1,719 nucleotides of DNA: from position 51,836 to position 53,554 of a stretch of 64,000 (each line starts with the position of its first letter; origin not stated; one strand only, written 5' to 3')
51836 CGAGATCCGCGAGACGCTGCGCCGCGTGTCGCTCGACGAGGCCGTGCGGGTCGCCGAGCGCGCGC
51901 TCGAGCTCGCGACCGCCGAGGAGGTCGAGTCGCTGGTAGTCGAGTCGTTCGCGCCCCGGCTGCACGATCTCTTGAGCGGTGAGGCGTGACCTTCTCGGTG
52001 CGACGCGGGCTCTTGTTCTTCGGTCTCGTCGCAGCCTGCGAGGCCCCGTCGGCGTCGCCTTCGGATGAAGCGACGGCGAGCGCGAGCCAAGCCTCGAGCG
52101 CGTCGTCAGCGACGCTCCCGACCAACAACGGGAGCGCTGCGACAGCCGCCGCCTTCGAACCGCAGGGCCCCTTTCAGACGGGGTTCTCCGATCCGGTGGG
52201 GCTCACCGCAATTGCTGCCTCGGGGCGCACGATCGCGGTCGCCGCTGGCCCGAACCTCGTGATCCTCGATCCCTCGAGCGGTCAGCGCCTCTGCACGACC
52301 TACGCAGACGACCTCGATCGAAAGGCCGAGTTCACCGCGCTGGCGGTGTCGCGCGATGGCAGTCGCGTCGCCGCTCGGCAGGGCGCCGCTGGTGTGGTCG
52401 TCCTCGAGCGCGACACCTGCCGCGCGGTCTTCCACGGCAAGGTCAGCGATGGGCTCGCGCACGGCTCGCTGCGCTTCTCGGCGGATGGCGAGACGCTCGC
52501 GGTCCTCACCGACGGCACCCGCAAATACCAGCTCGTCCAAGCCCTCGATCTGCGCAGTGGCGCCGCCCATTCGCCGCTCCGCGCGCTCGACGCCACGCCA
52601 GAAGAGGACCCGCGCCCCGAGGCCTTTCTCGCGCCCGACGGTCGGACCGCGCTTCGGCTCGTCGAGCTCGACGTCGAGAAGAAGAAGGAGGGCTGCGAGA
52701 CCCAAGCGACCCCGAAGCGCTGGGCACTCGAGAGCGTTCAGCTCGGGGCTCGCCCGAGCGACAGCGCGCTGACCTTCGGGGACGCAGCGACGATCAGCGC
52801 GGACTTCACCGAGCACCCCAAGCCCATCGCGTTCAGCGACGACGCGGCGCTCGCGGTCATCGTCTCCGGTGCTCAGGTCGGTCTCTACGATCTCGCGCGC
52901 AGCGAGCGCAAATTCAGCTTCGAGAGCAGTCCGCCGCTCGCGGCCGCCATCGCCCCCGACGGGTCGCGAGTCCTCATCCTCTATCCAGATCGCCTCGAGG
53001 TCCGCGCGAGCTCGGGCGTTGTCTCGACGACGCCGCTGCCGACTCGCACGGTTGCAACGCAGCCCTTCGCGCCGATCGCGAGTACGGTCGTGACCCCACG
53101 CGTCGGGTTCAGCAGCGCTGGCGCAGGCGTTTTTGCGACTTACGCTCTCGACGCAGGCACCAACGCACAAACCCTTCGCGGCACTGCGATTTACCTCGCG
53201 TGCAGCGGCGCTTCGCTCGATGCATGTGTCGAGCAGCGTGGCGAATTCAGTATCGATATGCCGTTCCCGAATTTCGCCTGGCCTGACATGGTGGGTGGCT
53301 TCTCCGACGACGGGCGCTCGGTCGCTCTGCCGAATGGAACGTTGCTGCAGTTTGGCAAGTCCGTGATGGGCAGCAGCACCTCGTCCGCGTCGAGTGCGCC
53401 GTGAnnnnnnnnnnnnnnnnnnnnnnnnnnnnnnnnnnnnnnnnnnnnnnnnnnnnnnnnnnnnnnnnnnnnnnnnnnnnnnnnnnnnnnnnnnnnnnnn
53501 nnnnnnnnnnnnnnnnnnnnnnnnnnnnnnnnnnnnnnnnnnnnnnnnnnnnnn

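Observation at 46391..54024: Complete hpf-ptsN-hprK-rapZ-HPr-EI cluster extended by a beta-propeller lipoprotein and a YceI-like gene through serial 4-nt start/stop overlaps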

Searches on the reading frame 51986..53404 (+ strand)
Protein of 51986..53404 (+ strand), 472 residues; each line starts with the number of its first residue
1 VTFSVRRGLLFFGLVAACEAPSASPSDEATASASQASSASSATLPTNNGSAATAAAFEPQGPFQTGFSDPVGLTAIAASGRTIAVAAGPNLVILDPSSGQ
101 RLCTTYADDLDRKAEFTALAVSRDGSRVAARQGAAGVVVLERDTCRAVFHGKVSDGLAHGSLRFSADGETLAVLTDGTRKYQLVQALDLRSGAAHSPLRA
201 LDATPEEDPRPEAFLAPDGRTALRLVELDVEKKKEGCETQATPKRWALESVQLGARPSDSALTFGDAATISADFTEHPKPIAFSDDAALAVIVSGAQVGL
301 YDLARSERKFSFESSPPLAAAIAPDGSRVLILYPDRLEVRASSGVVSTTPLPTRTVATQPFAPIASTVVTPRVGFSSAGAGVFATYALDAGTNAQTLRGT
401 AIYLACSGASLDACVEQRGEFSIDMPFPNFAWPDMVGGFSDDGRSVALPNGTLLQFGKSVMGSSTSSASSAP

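Call 11: search_protein_families(library=pfam, proteins=[window:51986-53404:+], max_evalue=0.01)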
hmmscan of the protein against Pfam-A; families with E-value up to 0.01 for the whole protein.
window:51986-53404:+ (472 aa): 0 families

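Call 12: search_protein_families(library=ncbifam, proteins=[window:51986-53404:+], max_evalue=0.01)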
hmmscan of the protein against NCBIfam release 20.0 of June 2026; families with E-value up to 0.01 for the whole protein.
window:51986-53404:+ (472 aa): 0 families

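Call 13: find_encoding_contigs(protein=window:51986-53404:+, flank=10000, max_places=6)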
Protein window:51986-53404:+ (472 aa): no gene with exactly this product is on record in the collection.

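Call 16: find_homologous_proteins(query=window:51986-53404:+, max_evalue=0.001)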
Query window:51986-53404:+ (472 aa): 1 proteins with E <= 0.001 among 8000 candidates.
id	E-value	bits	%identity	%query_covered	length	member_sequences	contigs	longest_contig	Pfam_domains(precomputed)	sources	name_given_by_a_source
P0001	0.0e+0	1009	100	100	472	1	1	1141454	-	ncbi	ncbi:MAG: hypothetical protein U0271_09520 [Polyangiaceae bacterium]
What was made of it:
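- Tried and rejected: An exact-sequence lookup of orf472 in the contig index found nothing (call 13), although the protein search later found the identical NCBI MAG entry (call 16).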

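Call 26: predict_structure(protein=window:51986-53404:+)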
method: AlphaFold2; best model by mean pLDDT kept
length: 472 residues; sequences in the alignment: 1
mean_pLDDT: 45.2   pTM: 0.35
mean pLDDT of the five models: 45.2, 32.0, 31.5, 28.2, 25.3
residues with pLDDT >= 90: 0; 70-90: 11; 50-70: 152; < 50: 309
segments of 3 or more residues with pLDDT < 50: 1-73, 111-118, 122-135, 155-159, 200-209, 231-235, 239-244, 253-311, 352-472
pLDDT, mean of each block of 10 residues (from residue 1): 34 32 32 32 32 33 40 51 61 68 63 46 44 52 60 48 65 60 66 59 42 60 61 47 56 39 27 35 35 38 39 51 54 63 62 35 32 40 40 37 42 41 32 32 36 35 35 29
secondary structure, 60 per line:
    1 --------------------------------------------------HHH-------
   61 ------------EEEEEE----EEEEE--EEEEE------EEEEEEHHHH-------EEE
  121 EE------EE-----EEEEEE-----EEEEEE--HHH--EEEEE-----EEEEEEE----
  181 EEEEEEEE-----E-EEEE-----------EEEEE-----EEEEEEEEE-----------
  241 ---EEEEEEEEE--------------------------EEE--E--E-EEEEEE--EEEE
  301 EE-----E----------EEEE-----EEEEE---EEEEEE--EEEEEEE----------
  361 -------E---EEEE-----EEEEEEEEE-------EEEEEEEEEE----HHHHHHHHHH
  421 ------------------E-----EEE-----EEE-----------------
elements in order: E73-78 E83-87 E90-94 E101-106 H107-110 E118-122 E136-141 E147-152 E160-164 E170-176 E181-188 E196-199 E211-215 E221-229 E244-252 E279-281 E289-294 E297-302 E319-322 E328-332 E336-341 E344-350 E372-375 E381-389 E397-406 H411-420 E445-447 E453-455
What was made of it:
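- On WD40-type beta-propeller (orf472): AF2 on the single sequence gave pLDDT 45 (call 26).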

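Call 27: search_protein_representatives(protein=window:51986-53404:+)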
Query: 472 residues. Proteins with E-value up to 0.001 (for the whole library): 53; up to 1e-10: 1; up to 1e-30: 1. The best 53 are listed.
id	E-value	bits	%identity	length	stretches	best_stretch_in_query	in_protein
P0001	0.0e+00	1008.9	100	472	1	1-472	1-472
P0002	5.8e-08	48.6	35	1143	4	66-192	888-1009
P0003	9.5e-08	47.9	26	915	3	72-178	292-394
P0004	2.3e-07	46.6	35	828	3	66-174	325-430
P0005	1.3e-06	44.2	32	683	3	76-225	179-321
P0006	3.5e-06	42.7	31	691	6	66-220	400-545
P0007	1.2e-05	41.0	33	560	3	75-181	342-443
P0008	1.4e-05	40.7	31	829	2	62-184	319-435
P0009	1.4e-05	40.7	32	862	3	74-178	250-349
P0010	1.5e-05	40.7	32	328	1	64-336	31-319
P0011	1.9e-05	40.3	37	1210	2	72-176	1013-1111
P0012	2.2e-05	40.1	33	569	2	115-336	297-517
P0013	2.6e-05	39.9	33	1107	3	45-172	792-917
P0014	2.9e-05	39.7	27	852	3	73-270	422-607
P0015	4.7e-05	39.0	35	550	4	72-177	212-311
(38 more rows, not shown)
